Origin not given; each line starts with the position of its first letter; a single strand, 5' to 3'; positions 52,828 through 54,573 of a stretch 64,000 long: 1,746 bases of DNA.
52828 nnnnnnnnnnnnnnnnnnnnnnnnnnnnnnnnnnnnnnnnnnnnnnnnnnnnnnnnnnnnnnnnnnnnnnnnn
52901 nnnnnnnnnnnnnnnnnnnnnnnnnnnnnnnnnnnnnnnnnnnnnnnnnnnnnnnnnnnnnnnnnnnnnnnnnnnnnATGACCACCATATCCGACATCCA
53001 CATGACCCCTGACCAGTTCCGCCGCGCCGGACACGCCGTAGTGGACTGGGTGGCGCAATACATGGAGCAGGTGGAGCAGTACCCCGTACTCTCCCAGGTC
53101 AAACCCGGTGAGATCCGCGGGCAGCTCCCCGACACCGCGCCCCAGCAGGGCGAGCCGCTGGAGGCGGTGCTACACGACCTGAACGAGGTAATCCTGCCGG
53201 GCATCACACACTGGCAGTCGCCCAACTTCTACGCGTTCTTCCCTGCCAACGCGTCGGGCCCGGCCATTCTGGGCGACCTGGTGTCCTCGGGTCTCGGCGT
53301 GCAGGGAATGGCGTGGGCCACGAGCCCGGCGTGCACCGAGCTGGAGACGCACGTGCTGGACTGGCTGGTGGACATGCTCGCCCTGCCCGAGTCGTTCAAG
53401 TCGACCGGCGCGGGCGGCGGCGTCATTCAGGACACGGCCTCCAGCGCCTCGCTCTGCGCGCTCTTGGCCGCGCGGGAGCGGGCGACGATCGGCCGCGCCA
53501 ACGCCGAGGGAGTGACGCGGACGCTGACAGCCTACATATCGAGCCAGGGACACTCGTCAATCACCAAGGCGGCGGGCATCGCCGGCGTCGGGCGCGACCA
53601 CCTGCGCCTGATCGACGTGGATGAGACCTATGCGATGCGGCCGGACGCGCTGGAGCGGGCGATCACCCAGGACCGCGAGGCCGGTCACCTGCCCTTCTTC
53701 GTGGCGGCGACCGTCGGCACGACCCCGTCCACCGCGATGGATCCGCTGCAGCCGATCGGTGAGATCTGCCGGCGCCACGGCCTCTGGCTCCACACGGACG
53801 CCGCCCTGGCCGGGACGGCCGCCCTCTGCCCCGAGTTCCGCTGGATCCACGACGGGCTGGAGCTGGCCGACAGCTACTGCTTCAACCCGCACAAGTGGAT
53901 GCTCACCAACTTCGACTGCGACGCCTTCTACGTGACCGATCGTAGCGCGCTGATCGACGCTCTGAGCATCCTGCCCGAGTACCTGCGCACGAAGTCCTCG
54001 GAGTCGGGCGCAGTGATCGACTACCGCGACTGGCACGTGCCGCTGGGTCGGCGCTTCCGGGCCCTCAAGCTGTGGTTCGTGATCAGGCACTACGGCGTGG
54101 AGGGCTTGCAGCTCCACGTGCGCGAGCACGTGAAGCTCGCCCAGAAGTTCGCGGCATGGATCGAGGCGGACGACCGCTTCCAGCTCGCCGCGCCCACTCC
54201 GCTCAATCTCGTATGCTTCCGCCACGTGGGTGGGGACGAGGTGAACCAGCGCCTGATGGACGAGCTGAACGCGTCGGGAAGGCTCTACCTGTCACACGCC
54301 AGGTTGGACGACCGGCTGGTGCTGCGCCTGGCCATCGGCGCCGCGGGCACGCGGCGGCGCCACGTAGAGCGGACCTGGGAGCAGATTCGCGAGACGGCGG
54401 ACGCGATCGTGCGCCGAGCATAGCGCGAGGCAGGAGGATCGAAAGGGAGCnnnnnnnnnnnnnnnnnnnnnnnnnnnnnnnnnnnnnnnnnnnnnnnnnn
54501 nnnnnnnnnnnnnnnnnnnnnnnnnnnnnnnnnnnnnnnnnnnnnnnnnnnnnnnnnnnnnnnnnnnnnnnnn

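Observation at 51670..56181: Compact GNAT / methyltransferase / aromatic amino-acid decarboxylase / methyltransferase / PAT-type acetyltransferase / DUF99 cluster: candidate arylalkylamine-modifying pathway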

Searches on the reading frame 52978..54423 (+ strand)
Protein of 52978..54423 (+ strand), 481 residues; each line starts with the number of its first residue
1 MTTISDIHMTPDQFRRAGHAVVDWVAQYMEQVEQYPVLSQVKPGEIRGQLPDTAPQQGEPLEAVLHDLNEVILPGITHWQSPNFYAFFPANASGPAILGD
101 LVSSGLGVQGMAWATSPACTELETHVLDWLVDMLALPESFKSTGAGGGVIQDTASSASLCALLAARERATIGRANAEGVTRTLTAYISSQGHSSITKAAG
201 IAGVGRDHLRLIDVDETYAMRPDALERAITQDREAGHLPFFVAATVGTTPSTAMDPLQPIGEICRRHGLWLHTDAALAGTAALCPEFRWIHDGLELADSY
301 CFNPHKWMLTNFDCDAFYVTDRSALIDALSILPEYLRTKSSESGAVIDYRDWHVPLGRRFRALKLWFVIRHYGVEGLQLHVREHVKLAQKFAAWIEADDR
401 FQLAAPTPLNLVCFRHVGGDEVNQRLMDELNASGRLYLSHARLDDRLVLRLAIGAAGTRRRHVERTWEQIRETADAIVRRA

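Call 3: search_protein_families(library=pfam, proteins=[window:52978-54423:+], max_evalue=0.01)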
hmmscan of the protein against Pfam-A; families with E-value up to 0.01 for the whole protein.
window:52978-54423:+ (481 aa): 3 families
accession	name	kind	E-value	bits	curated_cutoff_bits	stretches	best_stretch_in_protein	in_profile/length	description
PF00282.25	Pyridoxal_deC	-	1.4e-119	399.6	27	1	43-415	1-373/375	Pyridoxal-dependent decarboxylase conserved domain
PF01212.27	Beta_elim_lyase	-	1.9e-05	24.5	27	1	185-311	74-204/288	Beta-eliminating lyase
PF01041.23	DegT_DnrJ_EryC1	-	0.00024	20.9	19.8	1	211-317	90-184/360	DegT/DnrJ/EryC1/StrS aminotransferase family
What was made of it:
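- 52978..54423 (+): AADC: group II PLP-dependent aromatic-L-amino-acid decarboxylase, 481 aa. PF00282 E 1.4e-119 (call 3).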

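Call 4: search_protein_families(library=ncbifam, proteins=[window:52978-54423:+], max_evalue=0.01)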
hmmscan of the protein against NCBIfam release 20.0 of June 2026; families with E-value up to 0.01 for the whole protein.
window:52978-54423:+ (481 aa): 5 families
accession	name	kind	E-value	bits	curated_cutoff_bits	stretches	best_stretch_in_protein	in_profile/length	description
NF052646.1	DABADecarRhbB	equivalog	1.5e-46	159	900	1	12-451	29-459/491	L-2,4-diaminobutyrate decarboxylase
TIGR03799.1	NOD_PanD_pyr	equivalog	4.3e-27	94.7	606.1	1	180-427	207-447/522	pyridoxal-dependent aspartate 1-decarboxylase PanP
TIGR03812.1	tyr_de_CO2_Arch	equivalog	2.8e-15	56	299.4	1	119-429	57-339/375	tyrosine decarboxylase MfnA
NF002748.0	PRK02769.1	equivalog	1e-09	37.6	305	1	122-397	66-312/382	histidine decarboxylase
TIGR03811.1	tyr_de_CO2_Ent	equivalog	6.9e-06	24.8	905.3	1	189-279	229-324/608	tyrosine decarboxylase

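Call 5: search_solved_structures(query=window:52978-54423:+, max_evalue=1e-20)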
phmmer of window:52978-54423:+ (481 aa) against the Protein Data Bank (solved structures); distinct sequences matched with E-value up to 1e-20: 29.
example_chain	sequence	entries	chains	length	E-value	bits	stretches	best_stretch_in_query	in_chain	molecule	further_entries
6eei_A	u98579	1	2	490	1.2e-151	508.9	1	9-477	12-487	Tyrosine decarboxylase 1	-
3rbf_A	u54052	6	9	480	5.7e-142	477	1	10-479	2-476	Aromatic-L-amino-acid decarboxylase | aromatic L-amino acid decarboxylase | Dopa decarboxylase (Aromatic L-amino acid decarboxylase)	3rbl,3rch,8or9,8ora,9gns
9hrh_A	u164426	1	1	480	2e-141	475.1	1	10-479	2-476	Aromatic-L-amino-acid decarboxylase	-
9hri_A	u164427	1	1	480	5.3e-141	473.7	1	10-479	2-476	Aromatic-L-amino-acid decarboxylase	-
7xin_A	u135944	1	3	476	1.4e-140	472.3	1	10-473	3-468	DOPA decarboxylase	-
9dui_A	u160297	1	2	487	3e-140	471.3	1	9-475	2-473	Aromatic-L-amino-acid decarboxylase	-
1js3_A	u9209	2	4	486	3.8e-140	470.9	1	11-475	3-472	DOPA decarboxylase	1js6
6eew_A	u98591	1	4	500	9e-140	469.7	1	11-480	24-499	Aromatic-L-amino-acid decarboxylase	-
6eem_A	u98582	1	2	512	2.1e-139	468.5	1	8-478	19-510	Tyrosine/dopa decarboxylase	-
6liu_A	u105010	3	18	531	5.4e-139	467.1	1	9-416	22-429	Tyrosine/DOPA decarboxylase 2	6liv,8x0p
8x0o_A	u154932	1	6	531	9.7e-138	463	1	9-416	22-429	Tyrosine/DOPA decarboxylase 2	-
4e1o_A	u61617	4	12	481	3.2e-130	438.2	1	9-478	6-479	Histidine decarboxylase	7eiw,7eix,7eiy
3k40_A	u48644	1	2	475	5.3e-129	434.2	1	12-477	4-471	Aromatic-L-amino-acid decarboxylase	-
6eeq_A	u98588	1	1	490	9.4e-127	426.8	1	18-478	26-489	4-hydroxyphenylacetaldehyde synthase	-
6khn_A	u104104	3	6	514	9e-120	403.8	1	11-475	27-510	Tryptophan decarboxylase 1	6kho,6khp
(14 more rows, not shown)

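Call 6: find_homologous_proteins(query=window:52978-54423:+, max_evalue=1e-30)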
Query window:52978-54423:+ (481 aa): 8000 proteins with E <= 1e-30 among 8000 candidates; the best 120 are listed.
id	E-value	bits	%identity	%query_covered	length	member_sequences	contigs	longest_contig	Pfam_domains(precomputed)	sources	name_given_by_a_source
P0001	5.4e-293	990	86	100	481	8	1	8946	PF00282.26,PF01212.28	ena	-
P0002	2.0e-289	978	87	99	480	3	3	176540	PF00282.26,PF01212.28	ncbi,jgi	jgi:aromatic-L-amino-acid decarboxylase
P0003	1.0e-287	973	88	98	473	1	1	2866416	PF00282.26,PF01212.28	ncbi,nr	ncbi:MAG: aspartate aminotransferase family protein [Gemmatimonadota bacterium]|nr:MAG: aspartate am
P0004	2.2e-278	942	83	100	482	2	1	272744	PF00282.26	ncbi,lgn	-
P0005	1.1e-245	834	75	97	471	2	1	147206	PF00282.26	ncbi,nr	ncbi:MAG: aspartate aminotransferase family protein [Gemmatimonadales bacterium]|nr:aspartate aminot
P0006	3.0e-245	832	74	97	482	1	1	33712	PF00282.26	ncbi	-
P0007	3.1e-244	829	73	99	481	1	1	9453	PF00282.26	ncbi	-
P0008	1.8e-243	827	73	99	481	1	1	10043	PF00282.26,PF01212.28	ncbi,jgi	ncbi:MAG: pyridoxal-dependent decarboxylase [Gemmatimonadales bacterium]|jgi:aromatic-L-amino-acid d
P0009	2.4e-243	826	74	99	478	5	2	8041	PF00282.26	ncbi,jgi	jgi:aromatic-L-amino-acid decarboxylase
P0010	1.2e-242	824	73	97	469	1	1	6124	PF00282.26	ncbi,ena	-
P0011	4.5e-242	822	73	97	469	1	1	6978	PF00282.26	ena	-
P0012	4.9e-242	822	74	99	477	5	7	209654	PF00282.26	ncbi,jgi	jgi:aromatic-L-amino-acid decarboxylase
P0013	6.9e-242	821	71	100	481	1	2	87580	PF00282.26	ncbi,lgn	ncbi:MAG: pyridoxal-dependent decarboxylase [Acidiferrobacterales bacterium]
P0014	8.8e-242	821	74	99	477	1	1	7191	PF00282.26,PF01212.28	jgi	jgi:aromatic-L-amino-acid decarboxylase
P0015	3.2e-241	819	72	97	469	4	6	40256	PF00282.26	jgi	jgi:aromatic-L-amino-acid decarboxylase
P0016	6.2e-241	818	73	99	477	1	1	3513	PF00282.26,PF01212.28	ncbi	-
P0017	2.7e-240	816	72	98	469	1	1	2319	PF00282.26,PF01212.28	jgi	-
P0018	4.1e-240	815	73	99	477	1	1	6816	PF00282.26,PF01212.28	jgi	jgi:aromatic-L-amino-acid decarboxylase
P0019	4.2e-240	815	72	97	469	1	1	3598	PF00282.26,PF01212.28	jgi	jgi:aromatic-L-amino-acid decarboxylase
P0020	8.0e-240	815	75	97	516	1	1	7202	PF00282.26,PF01212.28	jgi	jgi:aromatic-L-amino-acid decarboxylase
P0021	1.6e-239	814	71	99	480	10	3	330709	PF00282.26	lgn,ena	-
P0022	2.6e-238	810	71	99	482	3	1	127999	PF00282.26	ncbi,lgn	-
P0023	3.3e-238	809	73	97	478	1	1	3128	PF00282.26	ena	-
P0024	4.2e-238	809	71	98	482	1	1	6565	PF00282.26,PF01212.28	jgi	jgi:aromatic-L-amino-acid decarboxylase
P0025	6.9e-238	808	72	99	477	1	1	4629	PF00282.26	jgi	-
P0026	7.3e-238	808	72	97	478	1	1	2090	PF00282.26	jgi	jgi:aromatic-L-amino-acid decarboxylase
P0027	7.7e-238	808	72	99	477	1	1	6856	PF00282.26,PF01212.28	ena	-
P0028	8.5e-238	808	73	99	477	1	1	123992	PF00282.26,PF01212.28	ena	-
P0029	9.4e-238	808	71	99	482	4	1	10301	PF00282.26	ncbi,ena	-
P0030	1.4e-237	807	71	99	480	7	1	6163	PF00282.26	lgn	-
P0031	1.4e-237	807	72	99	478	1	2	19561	PF00282.26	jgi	jgi:aromatic-L-amino-acid decarboxylase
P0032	2.1e-237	807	72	97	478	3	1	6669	PF00282.26,PF01212.28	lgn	-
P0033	3.9e-237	806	72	99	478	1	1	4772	PF00282.26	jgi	jgi:aromatic-L-amino-acid decarboxylase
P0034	5.5e-237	805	72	98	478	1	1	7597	PF00282.26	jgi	-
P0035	7.9e-237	805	72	97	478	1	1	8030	PF00282.26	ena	-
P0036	8.4e-237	805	72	99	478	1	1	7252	PF00282.26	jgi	jgi:aromatic-L-amino-acid decarboxylase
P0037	1.4e-236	804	72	97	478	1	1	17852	PF00282.26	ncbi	-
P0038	1.5e-236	804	71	99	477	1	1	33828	PF00282.26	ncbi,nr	ncbi:MAG: pyridoxal-dependent decarboxylase [Anaerolineae bacterium]|nr:pyridoxal-dependent decarbox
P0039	1.5e-236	804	72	99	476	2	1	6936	PF00282.26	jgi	jgi:aromatic-L-amino-acid decarboxylase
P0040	1.6e-236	804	72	99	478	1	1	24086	PF00282.26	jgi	jgi:aromatic-L-amino-acid decarboxylase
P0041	2.2e-236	803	70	98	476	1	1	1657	PF00282.26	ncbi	-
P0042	2.6e-236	803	70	99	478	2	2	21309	PF00282.26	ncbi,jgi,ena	-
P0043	3.0e-236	803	71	97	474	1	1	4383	PF00282.26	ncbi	-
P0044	3.4e-236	803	71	98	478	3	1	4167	PF00282.26,PF01212.28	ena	-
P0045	4.6e-236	802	72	99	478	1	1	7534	PF00282.26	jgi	jgi:aromatic-L-amino-acid decarboxylase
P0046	7.4e-236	801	70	99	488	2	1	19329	PF00282.26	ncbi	-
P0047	1.4e-235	801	72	99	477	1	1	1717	PF00282.26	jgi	jgi:aromatic-L-amino-acid decarboxylase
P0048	1.8e-235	800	73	97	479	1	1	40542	PF00282.26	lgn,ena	-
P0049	2.0e-235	800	73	97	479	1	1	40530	PF00282.26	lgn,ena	-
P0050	2.4e-235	800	70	100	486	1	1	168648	PF00282.26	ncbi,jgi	ncbi:MAG: pyridoxal-dependent decarboxylase [Planctomycetota bacterium]|jgi:aromatic-L-amino-acid de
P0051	2.7e-235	800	70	99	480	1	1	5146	PF00282.26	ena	-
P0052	3.5e-235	799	70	97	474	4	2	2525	PF00282.26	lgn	-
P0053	3.7e-235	799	71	100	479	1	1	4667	PF00282.26,PF00266.26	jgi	jgi:aromatic-L-amino-acid decarboxylase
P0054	4.9e-235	799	70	99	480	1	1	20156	PF00282.26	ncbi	-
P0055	5.2e-235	799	71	97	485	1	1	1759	PF00282.26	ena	-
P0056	6.4e-235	798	73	97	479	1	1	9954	PF00282.26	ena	-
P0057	1.0e-234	798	73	97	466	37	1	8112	PF00282.26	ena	-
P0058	1.1e-234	798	71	98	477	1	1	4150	PF00282.26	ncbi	-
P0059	1.1e-234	798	73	97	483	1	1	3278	PF00282.26,PF01212.28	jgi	jgi:aromatic-L-amino-acid decarboxylase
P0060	1.3e-234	797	71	99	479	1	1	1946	PF00282.26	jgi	jgi:aromatic-L-amino-acid decarboxylase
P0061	1.4e-234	797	71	99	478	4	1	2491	PF00282.26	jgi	-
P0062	1.4e-234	797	70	99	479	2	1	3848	PF00282.26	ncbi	-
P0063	1.4e-234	797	73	97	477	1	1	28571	PF00282.26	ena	-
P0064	1.7e-234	797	72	96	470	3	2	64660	PF00282.26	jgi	-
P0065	2.0e-234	797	73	98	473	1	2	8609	PF00282.26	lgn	-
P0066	2.2e-234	797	70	99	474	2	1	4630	PF00282.26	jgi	jgi:aromatic-L-amino-acid decarboxylase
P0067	2.3e-234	797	73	98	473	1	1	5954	PF00282.26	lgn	-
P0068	2.4e-234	796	70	98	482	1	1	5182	PF00282.26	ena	-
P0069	2.5e-234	796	71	98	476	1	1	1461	PF00282.26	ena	-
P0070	2.5e-234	796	71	96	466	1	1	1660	PF00282.26,PF01212.28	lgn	-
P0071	2.8e-234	796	72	97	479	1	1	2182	PF00282.26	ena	-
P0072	3.3e-234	796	71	97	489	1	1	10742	PF00282.26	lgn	-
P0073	3.4e-234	796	71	99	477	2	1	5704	PF00282.26,PF01212.28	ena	-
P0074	3.8e-234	796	71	99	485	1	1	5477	PF00282.26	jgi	jgi:aromatic-L-amino-acid decarboxylase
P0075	4.0e-234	796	71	99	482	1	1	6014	PF00282.26,PF01212.28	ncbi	-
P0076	4.7e-234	796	72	98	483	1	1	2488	PF00282.26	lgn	-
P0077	4.7e-234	796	70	98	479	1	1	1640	PF00282.26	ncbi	-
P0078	5.1e-234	795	70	98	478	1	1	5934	PF00282.26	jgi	-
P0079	5.6e-234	795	71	97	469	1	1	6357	PF00282.26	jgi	jgi:aromatic-L-amino-acid decarboxylase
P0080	5.9e-234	795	71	99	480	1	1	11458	PF00282.26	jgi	jgi:aromatic-L-amino-acid decarboxylase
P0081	6.5e-234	795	71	99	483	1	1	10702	PF00282.26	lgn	-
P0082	6.6e-234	795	71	96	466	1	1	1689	PF00282.26,PF01212.28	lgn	-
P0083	6.7e-234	795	70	99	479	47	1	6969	PF00282.26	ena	-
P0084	6.9e-234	795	72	97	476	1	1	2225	PF00282.26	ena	-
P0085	7.9e-234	795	72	97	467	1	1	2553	PF00282.26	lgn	-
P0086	8.9e-234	795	71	99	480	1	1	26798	PF00282.26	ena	-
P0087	9.0e-234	795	70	98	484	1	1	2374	PF00282.26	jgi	jgi:aromatic-L-amino-acid decarboxylase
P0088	9.6e-234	795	69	98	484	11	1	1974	PF00282.26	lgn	-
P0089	1.3e-233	794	70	100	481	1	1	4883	PF00282.26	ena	-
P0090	1.3e-233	794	70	100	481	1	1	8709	PF00282.26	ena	-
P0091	1.6e-233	794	73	97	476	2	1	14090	PF00282.26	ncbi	-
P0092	1.6e-233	794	70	98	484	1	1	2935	PF00282.26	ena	-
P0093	2.1e-233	793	70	99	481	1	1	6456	PF00282.26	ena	-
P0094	2.5e-233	793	72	98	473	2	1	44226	PF00282.26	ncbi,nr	ncbi:MAG: pyridoxal-dependent decarboxylase [Anaerolineae bacterium]|nr:pyridoxal-dependent decarbox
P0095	3.0e-233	793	70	99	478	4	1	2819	PF00282.26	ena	-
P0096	3.2e-233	793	72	96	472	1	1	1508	PF00282.26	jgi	jgi:aromatic-L-amino-acid decarboxylase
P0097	3.2e-233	793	71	99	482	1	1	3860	PF00282.26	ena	-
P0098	3.3e-233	793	71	99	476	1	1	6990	PF00282.26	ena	-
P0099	3.4e-233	793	72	99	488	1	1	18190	PF00282.26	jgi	-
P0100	3.5e-233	793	71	97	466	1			PF00282.26,PF01212.28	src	-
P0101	4.5e-233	792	72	97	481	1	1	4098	PF00282.26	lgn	-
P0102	4.6e-233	792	73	95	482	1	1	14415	PF00282.26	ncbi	-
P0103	4.8e-233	792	72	97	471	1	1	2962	PF00282.26,PF01212.28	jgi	jgi:aromatic-L-amino-acid decarboxylase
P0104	4.8e-233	792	70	99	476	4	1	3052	PF00282.26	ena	-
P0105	5.1e-233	792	70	96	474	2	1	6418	PF00282.26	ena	-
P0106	5.4e-233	792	70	99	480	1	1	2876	PF00282.26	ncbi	-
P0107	5.9e-233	792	72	98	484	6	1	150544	PF00282.26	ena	-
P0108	6.2e-233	792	70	96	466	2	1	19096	PF00282.26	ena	-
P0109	6.3e-233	792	70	99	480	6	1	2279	PF00282.26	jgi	jgi:aromatic-L-amino-acid decarboxylase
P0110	6.9e-233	792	72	97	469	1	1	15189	PF00282.26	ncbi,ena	-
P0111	7.2e-233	792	70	99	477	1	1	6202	PF00282.26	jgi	-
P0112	7.3e-233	792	71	99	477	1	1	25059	PF00282.26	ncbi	-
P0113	7.5e-233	792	71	98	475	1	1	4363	PF00282.26,PF01212.28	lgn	-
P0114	7.6e-233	792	70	98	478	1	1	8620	PF00282.26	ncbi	-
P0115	8.1e-233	791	73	97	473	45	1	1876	PF00282.26,PF01212.28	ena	-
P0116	8.2e-233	791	70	99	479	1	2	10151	PF00282.26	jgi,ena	-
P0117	8.9e-233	791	73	95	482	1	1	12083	PF00282.26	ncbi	-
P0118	9.5e-233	791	72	98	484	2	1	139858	PF00282.26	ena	-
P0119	9.6e-233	791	71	97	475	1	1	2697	PF00282.26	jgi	jgi:aromatic-L-amino-acid decarboxylase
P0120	9.8e-233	791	72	97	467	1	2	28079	PF00282.26,PF01212.28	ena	-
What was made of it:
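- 52978..54423 (+): More than 8000 homologues; the best 120 are >=69% identical (call 6).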

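Call 7: find_related_loci(query=window:52978-54423:+, collection=genome_contigs, flank=8000)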
Query window:52978-54423:+ (481 aa) in genome_contigs; peptide patterns used: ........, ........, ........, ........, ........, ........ (x = any residue, [..] = any of these).
599 stretches matched a pattern (row limit reached: there are more); 586 encode a relative of the query (tblastn E <= 1e-3); the best 80 are kept; 80 distinct loci.
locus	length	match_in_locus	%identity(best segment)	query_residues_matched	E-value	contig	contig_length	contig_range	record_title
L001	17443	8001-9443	83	1-481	0e+0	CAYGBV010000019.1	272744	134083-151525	MAG TPA_asm: uncultured Gemmatimonadaceae bacterium isolate ERP108616_co1_411 genome assembly, contig: k119_751258, whol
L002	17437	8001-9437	71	1-479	0e+0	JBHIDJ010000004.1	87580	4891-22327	MAG: Acidiferrobacterales bacterium isolate Baj_1_bin.3 NODE_4_length_87580_cov_13.207118, whole genome shotgun sequence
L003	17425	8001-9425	71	1-475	0e+0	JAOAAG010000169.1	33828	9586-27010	MAG: Anaerolineae bacterium isolate SKW140 k141_1509456, whole genome shotgun sequence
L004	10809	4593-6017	70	1-473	0e+0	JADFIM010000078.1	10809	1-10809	MAG: Planctomycetota bacterium isolate B39T1B5 B39T1B5_NODE7593, whole genome shotgun sequence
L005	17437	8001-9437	68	1-479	0e+0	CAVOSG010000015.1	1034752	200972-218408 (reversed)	MAG: Terriglobia bacterium isolate MFD00031.bin.2.102 genome assembly, contig: contig_9053, whole genome shotgun sequenc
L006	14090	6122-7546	72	3-474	0e+0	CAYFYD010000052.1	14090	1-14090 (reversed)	MAG TPA_asm: uncultured Ectothiorhodospiraceae bacterium isolate ERP110561_co1_72 genome assembly, contig: NODE_2706_len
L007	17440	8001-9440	69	1-476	0e+0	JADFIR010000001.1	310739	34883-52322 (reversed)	MAG: Planctomycetota bacterium isolate B3D1T2 B3D1T2_NODE1, whole genome shotgun sequence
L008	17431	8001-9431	69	1-477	0e+0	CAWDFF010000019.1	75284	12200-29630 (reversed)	MAG: Terriglobia bacterium isolate MFD06085.bin.1.22 genome assembly, contig: contig_34674, whole genome shotgun sequenc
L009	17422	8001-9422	70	1-474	0e+0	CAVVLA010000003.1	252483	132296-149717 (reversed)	MAG: Terriglobia bacterium isolate MFD06526.bin.3.31 genome assembly, contig: contig_2815, whole genome shotgun sequence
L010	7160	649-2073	70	3-474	0e+0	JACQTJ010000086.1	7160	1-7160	MAG: Acidobacteria bacterium isolate NC_groundwater_1408_Ag_S-0.65um_66_43 S_p65_S5_coassembly_k141_3066003, whole genom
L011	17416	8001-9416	69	5-476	0e+0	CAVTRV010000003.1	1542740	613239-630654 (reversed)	MAG: uncultured Acidobacteriota bacterium isolate MFD00731.bin.1.2 genome assembly, contig: contig_1344, whole genome sh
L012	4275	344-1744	72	9-475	0e+0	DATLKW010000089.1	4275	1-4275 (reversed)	MAG TPA_asm: Gemmatimonadales bacterium isolate SMAG_U13732 k141_54219, whole genome shotgun sequence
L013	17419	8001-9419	69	5-477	0e+0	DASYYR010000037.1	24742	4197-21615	MAG TPA_asm: Candidatus Acidiferrales bacterium isolate SMAG_U6340 k141_4801, whole genome shotgun sequence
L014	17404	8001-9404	71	7-474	0e+0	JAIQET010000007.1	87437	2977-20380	MAG: Terriglobia bacterium isolate SRVP_17 SR-VP_26_10_2019_1_100cm_scaffold_242, whole genome shotgun sequence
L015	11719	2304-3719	69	8-479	0e+0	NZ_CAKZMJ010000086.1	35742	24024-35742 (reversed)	MAG: uncultured Caldilinea sp. isolate SRR5214706_bin.31_CONCOCT_v1.1_MAG ERZ1744544.658, whole genome shotgun sequence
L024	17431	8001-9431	69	1-477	0e+0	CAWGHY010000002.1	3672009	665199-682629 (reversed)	MAG: Terriglobia bacterium isolate MFD09671.bin.1.22 genome assembly, contig: contig_11288, whole genome shotgun sequenc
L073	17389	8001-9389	70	1-463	0e+0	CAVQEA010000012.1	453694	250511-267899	MAG: uncultured delta proteobacterium isolate MFD02242.bin.3.158 genome assembly, contig: contig_32904, whole genome sho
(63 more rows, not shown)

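Call 12: find_encoding_contigs(protein=P0005, flank=8000, max_places=3)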
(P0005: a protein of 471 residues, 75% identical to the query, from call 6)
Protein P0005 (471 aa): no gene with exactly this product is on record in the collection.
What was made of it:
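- Tried and rejected: P0005 could not be located on any contig (call 12).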

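Call 13: find_encoding_contigs(protein=P0003, flank=8000, max_places=3)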
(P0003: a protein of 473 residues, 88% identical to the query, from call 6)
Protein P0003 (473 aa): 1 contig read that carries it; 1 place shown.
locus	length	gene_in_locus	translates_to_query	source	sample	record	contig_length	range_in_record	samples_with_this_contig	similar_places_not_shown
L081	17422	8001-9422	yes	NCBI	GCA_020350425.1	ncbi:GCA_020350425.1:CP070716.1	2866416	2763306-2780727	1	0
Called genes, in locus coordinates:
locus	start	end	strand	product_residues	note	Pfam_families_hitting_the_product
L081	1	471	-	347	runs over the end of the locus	PF00149:Metallophos (weak)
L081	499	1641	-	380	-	PF01244:Peptidase_M19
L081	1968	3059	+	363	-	PF00487:FA_desaturase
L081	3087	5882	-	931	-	PF01326:PPDK_N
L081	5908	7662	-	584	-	PF01326:PPDK_N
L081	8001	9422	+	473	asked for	PF00282:Pyridoxal_deC, PF01212:Beta_elim_lyase (weak)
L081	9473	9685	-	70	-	PF11127:YgaP-like_TM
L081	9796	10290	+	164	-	PF13302:Acetyltransf_3, PF13420:Acetyltransf_4, PF00583:Acetyltransf_1, PF13673:Acetyltransf_10 (faint), PF13508:Acetyltransf_7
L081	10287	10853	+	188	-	PF01949:Endo_dU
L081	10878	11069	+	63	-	PF13783:DUF4177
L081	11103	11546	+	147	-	PF05425:CopD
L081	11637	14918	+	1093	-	PF02012:BNR (faint), PF15902:Sortilin-Vps10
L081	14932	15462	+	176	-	PF00156:Pribosyltran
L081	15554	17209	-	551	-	PF04389:Peptidase_M28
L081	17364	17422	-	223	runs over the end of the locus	PF01794:Ferric_reduct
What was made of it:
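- L081 keeps the AADC at 88% identity without either MT (call 13).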
